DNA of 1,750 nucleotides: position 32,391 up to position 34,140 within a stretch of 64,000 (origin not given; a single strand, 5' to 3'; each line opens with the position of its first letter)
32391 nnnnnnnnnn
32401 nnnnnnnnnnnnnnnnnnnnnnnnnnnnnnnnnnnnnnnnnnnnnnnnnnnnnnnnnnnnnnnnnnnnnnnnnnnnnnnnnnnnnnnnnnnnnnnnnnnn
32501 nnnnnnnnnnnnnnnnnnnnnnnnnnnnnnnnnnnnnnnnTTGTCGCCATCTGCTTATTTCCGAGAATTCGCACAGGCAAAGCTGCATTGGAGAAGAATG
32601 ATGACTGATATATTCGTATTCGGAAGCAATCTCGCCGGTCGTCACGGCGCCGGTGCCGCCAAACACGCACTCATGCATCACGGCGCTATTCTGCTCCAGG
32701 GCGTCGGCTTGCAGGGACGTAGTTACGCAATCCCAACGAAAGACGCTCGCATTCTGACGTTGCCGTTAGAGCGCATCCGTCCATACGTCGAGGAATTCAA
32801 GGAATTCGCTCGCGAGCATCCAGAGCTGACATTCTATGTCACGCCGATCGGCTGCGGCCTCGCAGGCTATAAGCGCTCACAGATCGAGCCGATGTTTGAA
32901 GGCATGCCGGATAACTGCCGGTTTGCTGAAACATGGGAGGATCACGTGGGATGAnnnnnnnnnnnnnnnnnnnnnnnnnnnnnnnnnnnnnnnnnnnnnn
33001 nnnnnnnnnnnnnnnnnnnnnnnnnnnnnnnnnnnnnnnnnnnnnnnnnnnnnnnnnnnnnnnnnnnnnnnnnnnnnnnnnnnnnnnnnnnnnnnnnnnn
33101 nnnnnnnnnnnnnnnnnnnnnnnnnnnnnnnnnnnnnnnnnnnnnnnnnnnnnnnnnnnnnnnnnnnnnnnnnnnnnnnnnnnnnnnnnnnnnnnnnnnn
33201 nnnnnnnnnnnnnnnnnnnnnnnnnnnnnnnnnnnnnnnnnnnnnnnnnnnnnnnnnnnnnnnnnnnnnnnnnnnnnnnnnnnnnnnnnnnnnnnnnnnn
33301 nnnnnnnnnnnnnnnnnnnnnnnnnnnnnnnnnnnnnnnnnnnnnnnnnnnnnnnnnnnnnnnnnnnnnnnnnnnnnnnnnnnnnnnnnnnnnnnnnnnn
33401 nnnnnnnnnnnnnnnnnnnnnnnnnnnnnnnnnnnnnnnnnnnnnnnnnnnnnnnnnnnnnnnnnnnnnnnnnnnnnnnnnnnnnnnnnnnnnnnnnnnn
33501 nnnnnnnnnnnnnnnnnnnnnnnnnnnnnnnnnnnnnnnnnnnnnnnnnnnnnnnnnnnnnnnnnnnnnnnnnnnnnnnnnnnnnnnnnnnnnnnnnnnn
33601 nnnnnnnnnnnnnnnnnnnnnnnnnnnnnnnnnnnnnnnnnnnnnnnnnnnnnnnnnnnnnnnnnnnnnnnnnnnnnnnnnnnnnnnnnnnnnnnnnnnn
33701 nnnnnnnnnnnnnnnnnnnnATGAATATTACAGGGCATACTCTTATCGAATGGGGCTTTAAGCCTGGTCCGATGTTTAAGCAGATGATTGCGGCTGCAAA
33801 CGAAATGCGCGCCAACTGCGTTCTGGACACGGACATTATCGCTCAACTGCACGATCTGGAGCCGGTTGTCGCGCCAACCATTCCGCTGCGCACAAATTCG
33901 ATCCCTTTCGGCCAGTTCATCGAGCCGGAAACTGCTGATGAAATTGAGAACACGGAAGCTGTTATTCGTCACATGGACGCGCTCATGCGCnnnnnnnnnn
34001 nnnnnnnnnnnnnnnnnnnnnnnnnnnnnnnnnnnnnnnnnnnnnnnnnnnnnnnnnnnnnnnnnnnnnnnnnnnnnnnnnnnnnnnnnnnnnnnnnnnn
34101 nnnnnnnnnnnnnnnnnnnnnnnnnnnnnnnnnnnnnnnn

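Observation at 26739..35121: RNA repair toolkit: RtcB 3'-phosphate ligase plus a minimal Rnl2-like ATP-dependent ligase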

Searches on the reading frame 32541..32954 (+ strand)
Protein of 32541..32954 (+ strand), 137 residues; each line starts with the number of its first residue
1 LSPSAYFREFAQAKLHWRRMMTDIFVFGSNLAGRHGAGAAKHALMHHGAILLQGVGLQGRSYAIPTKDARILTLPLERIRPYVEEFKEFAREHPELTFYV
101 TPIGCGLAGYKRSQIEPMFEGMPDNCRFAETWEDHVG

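Call 3: search_protein_families(library=pfam, proteins=[window:32541-32954:+], max_evalue=0.01)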
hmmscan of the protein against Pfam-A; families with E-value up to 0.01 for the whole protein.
window:32541-32954:+ (137 aa): 0 families

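Call 4: search_protein_families(library=phrogs, proteins=[window:32541-32954:+], max_evalue=0.001)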
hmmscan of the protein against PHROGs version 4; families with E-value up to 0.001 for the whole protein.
window:32541-32954:+ (137 aa): 2 families
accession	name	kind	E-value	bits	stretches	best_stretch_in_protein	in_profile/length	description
phrog_2072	-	unknown function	4.5e-45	154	1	12-136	10-133/143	-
phrog_335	-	other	3.5e-06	27.5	1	81-125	150-196/422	phosphatase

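Call 38: search_protein_families(library=pfam, proteins=[window:32541-32954:+], max_evalue=1)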
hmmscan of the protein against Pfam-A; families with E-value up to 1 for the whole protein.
window:32541-32954:+ (137 aa): 0 families

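Call 39: search_protein_families(library=ncbifam, proteins=[window:32541-32954:+], max_evalue=0.01)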
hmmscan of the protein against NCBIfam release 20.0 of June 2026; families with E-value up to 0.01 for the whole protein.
window:32541-32954:+ (137 aa): 1 family
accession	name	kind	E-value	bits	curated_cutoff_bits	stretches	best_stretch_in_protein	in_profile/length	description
NF049995.1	A1S_2505_Nterm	subfamily_domain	1.2e-45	154.2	45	1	24-132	1-109/109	A1S_2505 family phage non-structural protein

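Call 44: search_dna_similar(query=window:32604-32954:+, collection=phages, mode=protein, max_rows=60, max_evalue=0.00001)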
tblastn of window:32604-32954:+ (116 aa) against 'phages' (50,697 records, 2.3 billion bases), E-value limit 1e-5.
Records with a match: 339; places in all: 339; records where one place covers at least 80% of the query: 337.
Best place of each record, by identity: 60-80% 17; <60% 322.
By first word of the organism name: Pseudomonas 99; Escherichia 30; Klebsiella 24; Rhizobium 21; Erwinia 17; Achromobacter 17; Rhodobacter 16; Pectobacterium 14; Stenotrophomonas 10; uncultured 9; and 27 more.
By host as written in the record: - 36; Pseudomonas aeruginosa 33; Pseudomonas aeruginosa PAO1 18; Escherichia coli 16; Rhodobacter capsulatus YW1 16; Achromobacter xylosoxidans I2BC 12; Klebsiella pneumoniae 9; Pseudomonas aeruginosa ATCC 27853 9; and 96 more.
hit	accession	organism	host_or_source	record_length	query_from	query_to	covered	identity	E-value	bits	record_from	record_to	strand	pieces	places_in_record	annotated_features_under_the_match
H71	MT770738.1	Rhizobium phage B1VFA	Rhizobium leguminosarum VF39SM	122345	1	116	100%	77.6%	2e-46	164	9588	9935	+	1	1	hypothetical protein (x2)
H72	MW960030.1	Rhizobium phage RHph_X66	R. phaseoli sv. phaseoli INC 2-5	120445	1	113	97%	78.8%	2e-45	161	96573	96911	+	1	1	hypothetical protein (x2)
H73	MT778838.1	Rhizobium phage V1VFA-S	-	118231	1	116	100%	76.7%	3e-46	164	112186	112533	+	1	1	hypothetical protein (x2)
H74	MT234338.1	Agrobacterium phage OLIVR1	Rhizogenic Agrobacterium biovar 1 ...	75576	3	116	98%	61.7%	8e-27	108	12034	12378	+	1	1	hypothetical protein (x2)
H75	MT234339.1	Agrobacterium phage OLIVR2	Rhizogenic Agrobacterium biovar 1 ...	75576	3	116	98%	61.7%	8e-27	108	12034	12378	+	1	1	hypothetical protein (x2)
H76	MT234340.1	Agrobacterium phage OLIVR3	Rhizogenic Agrobacterium biovar 1 ...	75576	3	116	98%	61.7%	8e-27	108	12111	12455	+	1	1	hypothetical protein (x2)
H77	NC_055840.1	Agrobacterium phage OLIVR1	Rhizogenic Agrobacterium biovar 1 ...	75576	3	116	98%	61.7%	8e-27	108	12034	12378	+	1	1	hypothetical protein (x2)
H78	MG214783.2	Sinorhizobium phage HMSP1-Susan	Sinorhizobium meliloti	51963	1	99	85%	68.7%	5e-27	108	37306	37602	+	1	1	hypothetical protein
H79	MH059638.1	Pectobacterium phage Nepra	Pectobacterium atrosepticum DSM18077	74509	3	111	94%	62.4%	6e-28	111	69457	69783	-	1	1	hypothetical protein (x2)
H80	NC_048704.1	Pectobacterium phage Nepra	Pectobacterium atrosepticum DSM18077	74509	3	111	94%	62.4%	6e-28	111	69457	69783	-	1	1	hypothetical protein (x2)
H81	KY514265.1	Pectobacterium phage vB_PatP_CB3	Pectobacterium atrosepticum DSM 30186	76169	3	111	94%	61.5%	2e-27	110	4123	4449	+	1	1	hypothetical protein (x2)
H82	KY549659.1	Pectobacterium phage vB_PatP_CB4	Pectobacterium atrosepticum DSM 30186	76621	3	111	94%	61.5%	2e-27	110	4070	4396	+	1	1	hypothetical protein (x2)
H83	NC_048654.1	Pectobacterium phage vB_PatP_CB4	Pectobacterium atrosepticum DSM 30186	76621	3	111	94%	61.5%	2e-27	110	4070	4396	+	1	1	hypothetical protein (x2)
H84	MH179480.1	Pseudomonas phage 98PfluR60PP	Pseudomonas fluorescens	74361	3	116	98%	58.8%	2e-28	112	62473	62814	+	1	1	hypothetical protein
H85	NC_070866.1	Pseudomonas phage 98PfluR60PP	Pseudomonas fluorescens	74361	3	116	98%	58.8%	2e-28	112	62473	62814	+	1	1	hypothetical protein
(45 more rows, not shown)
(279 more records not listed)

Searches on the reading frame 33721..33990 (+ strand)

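Call 56: search_protein_families(library=pfam, proteins=[window:33721-33990:+], max_evalue=1)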
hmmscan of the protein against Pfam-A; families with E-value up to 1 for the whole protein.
window:33721-33990:+ (90 aa): 1 family
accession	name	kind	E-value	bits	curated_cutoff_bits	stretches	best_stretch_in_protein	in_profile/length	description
PF13735.12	tRNA_NucTran2_2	-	0.015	15.7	27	1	1-28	103-131/149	tRNA nucleotidyltransferase domain 2 putative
